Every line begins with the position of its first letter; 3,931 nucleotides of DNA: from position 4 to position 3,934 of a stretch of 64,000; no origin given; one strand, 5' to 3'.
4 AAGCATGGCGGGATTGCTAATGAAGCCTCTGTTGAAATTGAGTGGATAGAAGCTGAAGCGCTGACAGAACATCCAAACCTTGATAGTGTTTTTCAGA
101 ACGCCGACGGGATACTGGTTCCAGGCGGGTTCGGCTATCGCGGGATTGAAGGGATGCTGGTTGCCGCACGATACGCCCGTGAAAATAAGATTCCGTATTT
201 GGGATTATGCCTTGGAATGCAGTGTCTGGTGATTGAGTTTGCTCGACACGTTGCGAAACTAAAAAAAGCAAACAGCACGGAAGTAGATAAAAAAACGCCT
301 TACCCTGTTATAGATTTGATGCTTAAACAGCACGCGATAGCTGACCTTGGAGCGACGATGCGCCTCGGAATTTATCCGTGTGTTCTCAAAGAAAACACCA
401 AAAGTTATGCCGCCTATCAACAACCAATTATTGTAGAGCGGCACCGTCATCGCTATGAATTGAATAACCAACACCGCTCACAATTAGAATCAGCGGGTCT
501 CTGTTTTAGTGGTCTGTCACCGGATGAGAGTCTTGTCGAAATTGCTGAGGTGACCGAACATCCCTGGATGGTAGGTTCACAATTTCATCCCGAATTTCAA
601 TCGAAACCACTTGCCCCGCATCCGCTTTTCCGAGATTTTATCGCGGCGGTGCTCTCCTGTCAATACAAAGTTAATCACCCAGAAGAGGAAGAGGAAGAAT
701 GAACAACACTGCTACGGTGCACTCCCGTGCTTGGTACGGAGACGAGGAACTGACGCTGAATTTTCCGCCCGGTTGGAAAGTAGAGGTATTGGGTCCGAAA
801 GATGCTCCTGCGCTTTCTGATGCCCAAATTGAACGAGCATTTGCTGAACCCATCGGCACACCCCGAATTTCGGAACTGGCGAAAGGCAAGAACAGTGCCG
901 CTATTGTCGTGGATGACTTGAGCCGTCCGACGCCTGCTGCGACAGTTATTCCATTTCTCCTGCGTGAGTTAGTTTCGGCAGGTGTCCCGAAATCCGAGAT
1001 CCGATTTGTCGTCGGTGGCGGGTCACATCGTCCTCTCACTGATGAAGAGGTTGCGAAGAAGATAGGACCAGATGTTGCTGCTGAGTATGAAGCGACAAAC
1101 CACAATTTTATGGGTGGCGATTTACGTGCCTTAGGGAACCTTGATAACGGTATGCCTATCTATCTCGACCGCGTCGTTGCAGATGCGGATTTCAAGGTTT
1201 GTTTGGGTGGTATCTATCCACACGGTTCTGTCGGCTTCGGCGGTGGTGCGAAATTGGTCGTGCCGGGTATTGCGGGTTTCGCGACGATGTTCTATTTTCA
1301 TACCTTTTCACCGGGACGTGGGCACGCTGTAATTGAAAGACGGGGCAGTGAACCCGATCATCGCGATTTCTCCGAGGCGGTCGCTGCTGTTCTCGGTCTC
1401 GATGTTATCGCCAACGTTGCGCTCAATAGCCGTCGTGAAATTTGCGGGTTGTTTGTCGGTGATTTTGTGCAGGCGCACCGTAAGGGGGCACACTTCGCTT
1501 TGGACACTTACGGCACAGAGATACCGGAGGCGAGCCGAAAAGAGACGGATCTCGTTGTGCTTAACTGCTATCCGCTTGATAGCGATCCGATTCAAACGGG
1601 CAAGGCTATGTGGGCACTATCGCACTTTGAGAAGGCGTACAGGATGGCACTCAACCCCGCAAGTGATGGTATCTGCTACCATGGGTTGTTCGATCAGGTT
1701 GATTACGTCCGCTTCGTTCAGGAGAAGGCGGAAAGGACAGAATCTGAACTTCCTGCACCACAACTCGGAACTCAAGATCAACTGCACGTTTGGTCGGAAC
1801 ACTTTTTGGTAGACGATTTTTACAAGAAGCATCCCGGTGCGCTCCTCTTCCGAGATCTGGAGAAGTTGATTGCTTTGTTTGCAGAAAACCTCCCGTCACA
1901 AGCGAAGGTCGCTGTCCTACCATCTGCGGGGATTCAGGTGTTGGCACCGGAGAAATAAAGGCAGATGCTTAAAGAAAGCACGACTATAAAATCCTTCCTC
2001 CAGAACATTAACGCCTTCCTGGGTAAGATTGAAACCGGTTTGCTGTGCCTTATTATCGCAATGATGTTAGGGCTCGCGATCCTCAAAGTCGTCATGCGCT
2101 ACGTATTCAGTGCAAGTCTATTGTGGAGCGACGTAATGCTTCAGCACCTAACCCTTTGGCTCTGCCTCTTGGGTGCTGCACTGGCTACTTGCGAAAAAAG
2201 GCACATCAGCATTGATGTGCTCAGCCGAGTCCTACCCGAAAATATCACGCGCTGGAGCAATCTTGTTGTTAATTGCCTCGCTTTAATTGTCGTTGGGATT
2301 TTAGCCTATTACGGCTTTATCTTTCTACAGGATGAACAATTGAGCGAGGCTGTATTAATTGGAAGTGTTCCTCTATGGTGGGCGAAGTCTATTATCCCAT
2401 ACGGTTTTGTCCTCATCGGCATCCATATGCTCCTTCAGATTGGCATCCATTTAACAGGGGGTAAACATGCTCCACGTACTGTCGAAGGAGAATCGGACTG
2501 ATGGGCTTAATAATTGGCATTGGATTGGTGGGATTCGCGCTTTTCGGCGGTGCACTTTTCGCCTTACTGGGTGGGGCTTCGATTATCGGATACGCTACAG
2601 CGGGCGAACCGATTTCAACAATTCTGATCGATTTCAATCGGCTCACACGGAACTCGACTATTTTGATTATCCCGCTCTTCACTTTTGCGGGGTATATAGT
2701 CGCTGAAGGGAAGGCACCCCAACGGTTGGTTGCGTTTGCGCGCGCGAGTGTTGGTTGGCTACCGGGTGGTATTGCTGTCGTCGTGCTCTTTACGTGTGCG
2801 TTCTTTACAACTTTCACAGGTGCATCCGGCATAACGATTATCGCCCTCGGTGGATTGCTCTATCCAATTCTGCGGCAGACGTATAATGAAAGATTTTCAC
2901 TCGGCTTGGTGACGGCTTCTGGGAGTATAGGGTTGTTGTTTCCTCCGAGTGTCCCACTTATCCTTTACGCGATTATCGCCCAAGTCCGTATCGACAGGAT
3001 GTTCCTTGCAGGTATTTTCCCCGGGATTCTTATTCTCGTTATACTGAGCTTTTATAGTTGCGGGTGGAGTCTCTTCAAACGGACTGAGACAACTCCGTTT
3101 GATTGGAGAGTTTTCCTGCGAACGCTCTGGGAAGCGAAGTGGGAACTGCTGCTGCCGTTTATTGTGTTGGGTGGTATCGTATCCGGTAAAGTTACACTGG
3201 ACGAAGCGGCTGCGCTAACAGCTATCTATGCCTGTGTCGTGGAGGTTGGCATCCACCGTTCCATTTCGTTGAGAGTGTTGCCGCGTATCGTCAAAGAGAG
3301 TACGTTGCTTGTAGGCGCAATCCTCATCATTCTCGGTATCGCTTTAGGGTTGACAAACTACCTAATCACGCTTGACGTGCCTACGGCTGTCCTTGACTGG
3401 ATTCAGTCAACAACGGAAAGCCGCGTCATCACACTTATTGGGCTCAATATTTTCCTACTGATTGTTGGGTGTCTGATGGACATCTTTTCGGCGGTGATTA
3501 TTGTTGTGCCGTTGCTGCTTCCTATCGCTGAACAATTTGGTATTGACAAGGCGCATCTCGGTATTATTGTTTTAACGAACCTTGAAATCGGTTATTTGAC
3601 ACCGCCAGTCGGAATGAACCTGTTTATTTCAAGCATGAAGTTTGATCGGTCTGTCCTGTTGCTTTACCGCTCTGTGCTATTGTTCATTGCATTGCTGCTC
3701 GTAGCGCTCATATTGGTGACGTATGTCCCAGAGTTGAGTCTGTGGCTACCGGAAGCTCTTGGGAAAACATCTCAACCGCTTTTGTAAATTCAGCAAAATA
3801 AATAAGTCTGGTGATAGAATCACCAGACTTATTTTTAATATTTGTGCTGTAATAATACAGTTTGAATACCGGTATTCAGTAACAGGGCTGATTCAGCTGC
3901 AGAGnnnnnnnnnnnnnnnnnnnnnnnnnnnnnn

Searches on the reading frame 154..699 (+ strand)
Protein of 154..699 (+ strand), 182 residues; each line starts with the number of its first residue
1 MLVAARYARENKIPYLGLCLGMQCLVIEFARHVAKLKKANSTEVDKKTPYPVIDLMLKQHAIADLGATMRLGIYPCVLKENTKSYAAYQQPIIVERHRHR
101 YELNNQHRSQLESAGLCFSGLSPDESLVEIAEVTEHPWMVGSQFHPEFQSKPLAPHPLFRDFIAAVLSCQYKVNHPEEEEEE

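Call 54: search_protein_families(library=ncbifam, proteins=[window:154-699:+], max_evalue=0.001)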
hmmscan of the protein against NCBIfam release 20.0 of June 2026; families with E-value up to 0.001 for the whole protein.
window:154-699:+ (182 aa): 7 families
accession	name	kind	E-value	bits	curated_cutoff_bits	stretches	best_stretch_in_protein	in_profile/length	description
NF003792.0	PRK05380.1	equivalog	1.6e-70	238.4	308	1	2-170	362-530/534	CTP synthase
TIGR00337.1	PyrG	equivalog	8.8e-68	229.2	462.75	1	1-165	362-526/526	glutamine hydrolyzing CTP synthase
NF004836.1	PRK06186.1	equivalog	1.2e-28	99.8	260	1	2-166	73-227/228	CTP synthase C-terminal region-related (seleno)protein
NF008471.0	PRK11366.1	equivalog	1.2e-06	28.2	266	1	113-167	191-245/254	gamma-glutamyl-gamma-aminobutyrate hydrolase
NF001975.0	PRK00758.1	equivalog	1.1e-05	25.1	198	0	5-42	61-98/185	GMP synthase subunit A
TIGR01368.1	CPSaseIIsmall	equivalog_domain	1.5e-05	24.1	307.35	0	7-40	241-274/361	glutamine-hydrolyzing carbamoyl-phosphate synthase small subunit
TIGR00888.1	guaA_Nterm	equivalog_domain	1.9e-05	24.2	172.15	0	9-40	67-98/188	glutamine-hydrolyzing GMP synthase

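Call 55: search_protein_families(library=pfam, proteins=[window:154-699:+], max_evalue=0.001)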
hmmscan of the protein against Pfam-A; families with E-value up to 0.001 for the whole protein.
window:154-699:+ (182 aa): 2 families
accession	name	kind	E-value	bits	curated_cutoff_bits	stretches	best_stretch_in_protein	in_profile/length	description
PF00117.34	GATase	-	7.4e-27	94.7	22.8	1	3-164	63-189/190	Glutamine amidotransferase class-I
PF07722.19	Peptidase_C26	-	2.1e-05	24.8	20.5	1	6-147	99-219/219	Peptidase C26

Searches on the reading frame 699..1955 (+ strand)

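Call 55: search_protein_families(library=pfam, proteins=[window:699-1955:+], max_evalue=0.001)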
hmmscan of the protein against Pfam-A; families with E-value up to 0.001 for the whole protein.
window:699-1955:+ (419 aa): 1 family
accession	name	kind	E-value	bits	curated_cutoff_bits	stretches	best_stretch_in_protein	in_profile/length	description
PF09861.14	Lar_N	-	1.7e-49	168.3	23.3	1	13-203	1-194/204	Lactate racemase N-terminal domain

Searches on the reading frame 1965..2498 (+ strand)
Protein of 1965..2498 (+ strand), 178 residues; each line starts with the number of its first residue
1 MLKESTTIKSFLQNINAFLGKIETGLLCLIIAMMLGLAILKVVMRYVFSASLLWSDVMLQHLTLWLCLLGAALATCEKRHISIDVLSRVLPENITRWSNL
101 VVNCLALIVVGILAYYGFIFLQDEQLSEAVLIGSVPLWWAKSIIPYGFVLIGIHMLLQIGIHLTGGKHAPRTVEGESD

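Call 54: search_protein_families(library=ncbifam, proteins=[window:1965-2498:+], max_evalue=0.001)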
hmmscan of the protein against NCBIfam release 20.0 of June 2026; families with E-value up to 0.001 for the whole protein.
window:1965-2498:+ (178 aa): 1 family
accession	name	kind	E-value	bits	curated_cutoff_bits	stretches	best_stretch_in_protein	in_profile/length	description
NF007374.1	PRK09877.1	equivalog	6.4e-08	33.1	260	1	21-118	3-100/157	2,3-diketo-L-gulonate TRAP transporter small permease YiaM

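Call 55: search_protein_families(library=pfam, proteins=[window:1965-2498:+], max_evalue=0.001)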
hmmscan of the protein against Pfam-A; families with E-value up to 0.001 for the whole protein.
window:1965-2498:+ (178 aa): 1 family
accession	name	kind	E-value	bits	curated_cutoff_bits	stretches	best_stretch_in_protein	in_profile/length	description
PF04290.18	DctQ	-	4e-27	95.2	28.3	1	34-159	1-126/132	Tripartite ATP-independent periplasmic transporters, DctQ component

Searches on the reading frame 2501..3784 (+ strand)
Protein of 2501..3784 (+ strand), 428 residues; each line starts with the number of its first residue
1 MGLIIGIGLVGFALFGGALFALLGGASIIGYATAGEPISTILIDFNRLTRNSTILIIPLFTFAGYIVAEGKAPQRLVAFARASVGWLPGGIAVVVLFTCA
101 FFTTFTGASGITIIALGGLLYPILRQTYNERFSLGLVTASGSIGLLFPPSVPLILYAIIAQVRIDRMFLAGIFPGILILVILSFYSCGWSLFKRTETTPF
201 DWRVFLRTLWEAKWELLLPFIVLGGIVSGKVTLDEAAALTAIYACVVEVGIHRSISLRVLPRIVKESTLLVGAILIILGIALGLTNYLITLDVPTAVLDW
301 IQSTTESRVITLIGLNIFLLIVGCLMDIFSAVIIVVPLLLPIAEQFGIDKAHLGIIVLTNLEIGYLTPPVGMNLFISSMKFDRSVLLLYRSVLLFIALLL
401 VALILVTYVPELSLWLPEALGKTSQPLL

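Call 55: search_protein_families(library=pfam, proteins=[window:2501-3784:+], max_evalue=0.001)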
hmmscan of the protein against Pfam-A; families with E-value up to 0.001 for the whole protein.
window:2501-3784:+ (428 aa): 1 family
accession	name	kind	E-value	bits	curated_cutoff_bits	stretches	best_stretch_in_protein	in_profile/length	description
PF06808.19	DctM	-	4.9e-75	253.3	23.8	1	18-412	25-413/413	Tripartite ATP-independent periplasmic transporter, DctM component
